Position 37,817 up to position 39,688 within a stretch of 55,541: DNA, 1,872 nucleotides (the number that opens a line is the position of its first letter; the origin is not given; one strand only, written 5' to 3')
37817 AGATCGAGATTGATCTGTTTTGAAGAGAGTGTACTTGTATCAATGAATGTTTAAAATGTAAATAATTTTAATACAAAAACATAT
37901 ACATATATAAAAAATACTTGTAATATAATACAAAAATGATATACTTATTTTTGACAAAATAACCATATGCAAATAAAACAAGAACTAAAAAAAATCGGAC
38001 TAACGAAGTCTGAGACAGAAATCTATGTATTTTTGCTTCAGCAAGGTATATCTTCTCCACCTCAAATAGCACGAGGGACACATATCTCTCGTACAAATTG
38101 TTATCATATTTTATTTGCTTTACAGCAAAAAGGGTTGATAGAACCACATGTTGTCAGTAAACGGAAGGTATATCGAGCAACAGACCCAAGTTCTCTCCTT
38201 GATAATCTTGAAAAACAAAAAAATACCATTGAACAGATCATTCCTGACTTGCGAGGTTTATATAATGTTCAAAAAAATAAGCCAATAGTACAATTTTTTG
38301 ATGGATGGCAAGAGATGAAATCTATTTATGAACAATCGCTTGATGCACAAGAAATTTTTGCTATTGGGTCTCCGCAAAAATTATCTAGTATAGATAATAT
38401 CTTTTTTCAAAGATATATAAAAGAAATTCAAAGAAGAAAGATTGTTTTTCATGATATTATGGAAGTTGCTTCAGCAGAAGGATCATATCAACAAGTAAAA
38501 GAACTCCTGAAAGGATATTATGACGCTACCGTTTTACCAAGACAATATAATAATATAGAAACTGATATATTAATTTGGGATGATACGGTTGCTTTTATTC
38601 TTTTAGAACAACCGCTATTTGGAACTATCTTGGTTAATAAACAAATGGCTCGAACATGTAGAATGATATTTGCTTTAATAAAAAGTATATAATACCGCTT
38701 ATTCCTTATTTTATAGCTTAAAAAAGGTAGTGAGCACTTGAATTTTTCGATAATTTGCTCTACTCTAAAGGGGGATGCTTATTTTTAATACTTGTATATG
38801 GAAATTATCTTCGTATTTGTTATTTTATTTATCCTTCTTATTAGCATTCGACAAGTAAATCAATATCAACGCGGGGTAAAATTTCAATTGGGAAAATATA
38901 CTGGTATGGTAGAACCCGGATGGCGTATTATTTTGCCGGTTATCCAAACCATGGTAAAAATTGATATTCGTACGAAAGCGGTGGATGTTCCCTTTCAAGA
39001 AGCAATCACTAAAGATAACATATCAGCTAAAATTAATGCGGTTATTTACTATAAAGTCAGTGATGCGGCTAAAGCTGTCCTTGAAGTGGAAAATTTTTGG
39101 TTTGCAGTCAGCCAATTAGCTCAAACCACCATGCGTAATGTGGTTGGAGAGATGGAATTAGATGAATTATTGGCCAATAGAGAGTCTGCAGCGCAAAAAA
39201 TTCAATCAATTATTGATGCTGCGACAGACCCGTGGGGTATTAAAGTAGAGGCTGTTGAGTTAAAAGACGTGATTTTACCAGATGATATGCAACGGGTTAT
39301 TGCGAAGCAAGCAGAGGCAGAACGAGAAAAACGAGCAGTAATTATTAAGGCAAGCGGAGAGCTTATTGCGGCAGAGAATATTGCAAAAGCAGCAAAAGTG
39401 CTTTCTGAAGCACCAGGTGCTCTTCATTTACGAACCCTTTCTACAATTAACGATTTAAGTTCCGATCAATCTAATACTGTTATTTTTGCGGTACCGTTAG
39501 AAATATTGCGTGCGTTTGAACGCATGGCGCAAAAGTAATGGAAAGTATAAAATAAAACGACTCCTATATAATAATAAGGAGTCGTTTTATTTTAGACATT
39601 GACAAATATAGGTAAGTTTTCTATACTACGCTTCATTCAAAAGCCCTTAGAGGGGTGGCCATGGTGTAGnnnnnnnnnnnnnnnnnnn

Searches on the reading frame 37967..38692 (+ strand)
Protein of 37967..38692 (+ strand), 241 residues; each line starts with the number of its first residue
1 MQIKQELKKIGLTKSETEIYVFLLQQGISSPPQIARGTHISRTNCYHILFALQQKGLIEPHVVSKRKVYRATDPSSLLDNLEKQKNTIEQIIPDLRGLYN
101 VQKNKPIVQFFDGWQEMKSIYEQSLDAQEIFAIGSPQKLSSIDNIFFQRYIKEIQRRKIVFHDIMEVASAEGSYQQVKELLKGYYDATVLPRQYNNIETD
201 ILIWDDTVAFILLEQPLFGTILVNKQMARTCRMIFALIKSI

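Call 10: search_protein_families(library=pfam, proteins=[window:37967-38692:+], max_evalue=0.001)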
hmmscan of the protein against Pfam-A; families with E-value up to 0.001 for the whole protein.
window:37967-38692:+ (241 aa): 3 families
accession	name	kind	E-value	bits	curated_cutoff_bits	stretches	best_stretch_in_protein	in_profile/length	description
PF01978.25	TrmB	-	8.6e-13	48.4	25.6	1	7-74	1-67/68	Sugar-specific transcriptional regulator TrmB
PF03551.20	PadR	-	0.00043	20.7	27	0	38-73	27-67/75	Transcriptional regulator PadR-like family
PF13412.12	HTH_24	-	0.00067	19.6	21.9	0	15-59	4-48/48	Winged helix-turn-helix DNA-binding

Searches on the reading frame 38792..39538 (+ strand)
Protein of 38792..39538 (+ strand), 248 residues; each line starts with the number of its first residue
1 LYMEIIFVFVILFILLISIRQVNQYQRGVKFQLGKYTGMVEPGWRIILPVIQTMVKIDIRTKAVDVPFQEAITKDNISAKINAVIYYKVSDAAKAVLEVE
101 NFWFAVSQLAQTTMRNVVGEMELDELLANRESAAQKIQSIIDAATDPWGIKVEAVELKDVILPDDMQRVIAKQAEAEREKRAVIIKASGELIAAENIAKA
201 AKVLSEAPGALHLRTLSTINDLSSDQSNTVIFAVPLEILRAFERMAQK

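Call 10: search_protein_families(library=pfam, proteins=[window:38792-39538:+], max_evalue=0.001)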
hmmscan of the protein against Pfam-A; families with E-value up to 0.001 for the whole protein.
window:38792-39538:+ (248 aa): 2 families
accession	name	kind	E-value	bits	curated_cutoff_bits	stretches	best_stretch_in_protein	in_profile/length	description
PF01145.31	Band_7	-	2.7e-40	138.7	23.6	1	21-190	2-175/176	SPFH domain / Band 7 family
PF13421.11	Band_7_1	-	0.00012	22.2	24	1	107-175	138-208/211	SPFH domain-Band 7 family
